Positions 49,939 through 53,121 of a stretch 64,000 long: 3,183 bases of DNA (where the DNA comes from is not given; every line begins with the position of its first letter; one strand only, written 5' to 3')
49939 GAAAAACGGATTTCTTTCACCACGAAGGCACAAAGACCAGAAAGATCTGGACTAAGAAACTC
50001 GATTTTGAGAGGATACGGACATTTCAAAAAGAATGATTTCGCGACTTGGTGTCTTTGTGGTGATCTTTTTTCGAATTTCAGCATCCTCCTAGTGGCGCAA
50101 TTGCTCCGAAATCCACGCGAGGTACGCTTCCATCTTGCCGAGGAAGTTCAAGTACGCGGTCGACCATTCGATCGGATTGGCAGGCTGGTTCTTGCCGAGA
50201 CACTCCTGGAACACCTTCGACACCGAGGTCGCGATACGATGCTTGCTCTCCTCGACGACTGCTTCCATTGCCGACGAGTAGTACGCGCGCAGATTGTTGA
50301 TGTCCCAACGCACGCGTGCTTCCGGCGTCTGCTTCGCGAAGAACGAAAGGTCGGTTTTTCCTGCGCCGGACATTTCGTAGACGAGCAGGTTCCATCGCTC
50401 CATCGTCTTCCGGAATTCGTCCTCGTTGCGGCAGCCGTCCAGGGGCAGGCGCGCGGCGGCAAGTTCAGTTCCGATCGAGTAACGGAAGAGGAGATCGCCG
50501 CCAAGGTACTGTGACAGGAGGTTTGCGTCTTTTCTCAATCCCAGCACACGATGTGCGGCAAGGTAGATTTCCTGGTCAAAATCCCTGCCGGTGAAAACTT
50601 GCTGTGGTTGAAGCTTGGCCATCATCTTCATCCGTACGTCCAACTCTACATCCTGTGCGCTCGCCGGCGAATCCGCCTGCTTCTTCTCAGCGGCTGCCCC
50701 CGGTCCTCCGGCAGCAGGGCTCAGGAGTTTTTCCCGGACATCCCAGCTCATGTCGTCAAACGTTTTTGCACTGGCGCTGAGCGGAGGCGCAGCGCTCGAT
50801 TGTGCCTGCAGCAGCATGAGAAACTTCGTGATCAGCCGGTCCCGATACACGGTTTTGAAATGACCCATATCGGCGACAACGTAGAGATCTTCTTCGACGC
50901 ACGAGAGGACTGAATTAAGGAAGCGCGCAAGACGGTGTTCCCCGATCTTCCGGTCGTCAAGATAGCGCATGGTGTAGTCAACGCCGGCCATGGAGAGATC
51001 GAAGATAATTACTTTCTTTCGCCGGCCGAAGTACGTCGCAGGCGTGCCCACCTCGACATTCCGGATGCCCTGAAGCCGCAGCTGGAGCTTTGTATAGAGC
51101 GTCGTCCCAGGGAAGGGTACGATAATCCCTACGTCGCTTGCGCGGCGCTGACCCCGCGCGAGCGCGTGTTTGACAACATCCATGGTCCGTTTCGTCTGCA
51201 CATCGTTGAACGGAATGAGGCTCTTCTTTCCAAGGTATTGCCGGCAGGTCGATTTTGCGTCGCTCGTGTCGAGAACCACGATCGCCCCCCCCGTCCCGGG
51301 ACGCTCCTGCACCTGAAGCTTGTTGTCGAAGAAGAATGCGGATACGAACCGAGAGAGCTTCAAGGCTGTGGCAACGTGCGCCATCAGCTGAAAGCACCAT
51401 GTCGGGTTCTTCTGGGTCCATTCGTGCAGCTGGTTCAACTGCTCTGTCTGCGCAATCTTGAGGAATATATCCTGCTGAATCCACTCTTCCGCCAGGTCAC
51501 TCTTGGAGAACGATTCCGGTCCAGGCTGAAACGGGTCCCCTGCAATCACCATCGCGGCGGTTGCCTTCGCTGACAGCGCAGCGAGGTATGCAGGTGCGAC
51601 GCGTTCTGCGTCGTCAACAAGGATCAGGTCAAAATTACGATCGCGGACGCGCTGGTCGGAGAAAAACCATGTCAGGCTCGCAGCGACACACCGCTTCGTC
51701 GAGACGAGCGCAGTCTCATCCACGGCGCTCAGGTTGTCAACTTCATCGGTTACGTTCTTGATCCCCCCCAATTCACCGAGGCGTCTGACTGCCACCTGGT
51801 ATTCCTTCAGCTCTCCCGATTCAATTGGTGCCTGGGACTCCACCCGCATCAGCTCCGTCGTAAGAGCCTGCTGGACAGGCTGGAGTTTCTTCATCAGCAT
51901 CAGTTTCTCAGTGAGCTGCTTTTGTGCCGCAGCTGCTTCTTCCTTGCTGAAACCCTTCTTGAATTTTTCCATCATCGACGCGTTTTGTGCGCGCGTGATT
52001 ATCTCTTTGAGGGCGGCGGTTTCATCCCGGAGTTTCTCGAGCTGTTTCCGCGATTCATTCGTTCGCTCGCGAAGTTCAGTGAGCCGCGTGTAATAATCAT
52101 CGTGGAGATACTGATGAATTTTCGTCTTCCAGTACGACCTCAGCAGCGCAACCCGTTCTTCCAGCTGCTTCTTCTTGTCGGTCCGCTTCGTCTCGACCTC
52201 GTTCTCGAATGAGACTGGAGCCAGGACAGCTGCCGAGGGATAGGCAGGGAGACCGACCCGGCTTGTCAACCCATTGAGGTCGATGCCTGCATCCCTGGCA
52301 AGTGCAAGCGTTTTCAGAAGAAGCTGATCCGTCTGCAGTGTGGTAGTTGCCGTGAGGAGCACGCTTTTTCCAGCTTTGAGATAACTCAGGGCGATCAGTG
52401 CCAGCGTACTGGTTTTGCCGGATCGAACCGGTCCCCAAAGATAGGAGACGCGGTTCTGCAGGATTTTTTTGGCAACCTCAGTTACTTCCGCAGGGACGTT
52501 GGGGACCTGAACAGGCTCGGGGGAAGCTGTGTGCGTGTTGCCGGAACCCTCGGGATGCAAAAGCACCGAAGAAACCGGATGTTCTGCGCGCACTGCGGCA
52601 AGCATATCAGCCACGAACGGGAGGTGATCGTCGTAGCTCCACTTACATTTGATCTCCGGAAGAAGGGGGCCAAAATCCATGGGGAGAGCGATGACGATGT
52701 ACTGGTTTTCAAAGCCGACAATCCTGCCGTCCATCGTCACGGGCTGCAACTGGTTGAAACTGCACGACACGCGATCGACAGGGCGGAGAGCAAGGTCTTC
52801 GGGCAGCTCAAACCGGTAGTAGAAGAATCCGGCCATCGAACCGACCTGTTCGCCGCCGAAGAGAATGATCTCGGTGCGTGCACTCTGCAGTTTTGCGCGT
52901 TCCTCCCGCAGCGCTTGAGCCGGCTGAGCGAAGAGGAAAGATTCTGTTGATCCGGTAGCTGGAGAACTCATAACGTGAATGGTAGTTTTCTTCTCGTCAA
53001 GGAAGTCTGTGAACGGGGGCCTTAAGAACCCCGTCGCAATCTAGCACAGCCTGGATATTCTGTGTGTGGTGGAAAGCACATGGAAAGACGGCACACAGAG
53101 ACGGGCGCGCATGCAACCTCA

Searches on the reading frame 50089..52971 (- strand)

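Call 12: search_protein_families(library=pfam, proteins=[window:50089-52971:-], max_evalue=0.001)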
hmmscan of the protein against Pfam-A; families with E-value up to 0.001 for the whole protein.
window:50089-52971:- (960 aa): 2 families
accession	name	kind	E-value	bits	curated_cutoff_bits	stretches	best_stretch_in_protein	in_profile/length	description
PF13086.12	AAA_11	-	1.5e-11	45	27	1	169-482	12-249/257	AAA domain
PF13087.12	AAA_12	-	0.00024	21.2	27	1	556-701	59-193/195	AAA domain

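Call 14: search_protein_families(library=ncbifam, proteins=[window:50089-52971:-], max_evalue=0.001)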
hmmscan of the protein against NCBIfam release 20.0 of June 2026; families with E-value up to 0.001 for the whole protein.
window:50089-52971:- (960 aa): 2 families
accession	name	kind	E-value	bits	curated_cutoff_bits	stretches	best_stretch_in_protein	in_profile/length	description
TIGR00376.1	TIGR00376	hypoth_equivalog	6.8e-07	28.1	348.9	0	163-225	164-225/639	IGHMBP2 family helicase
NF040671.1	PLuB_AAA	exception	6.4e-05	20.5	999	0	164-227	822-885/1256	PLuB system helicase-like protein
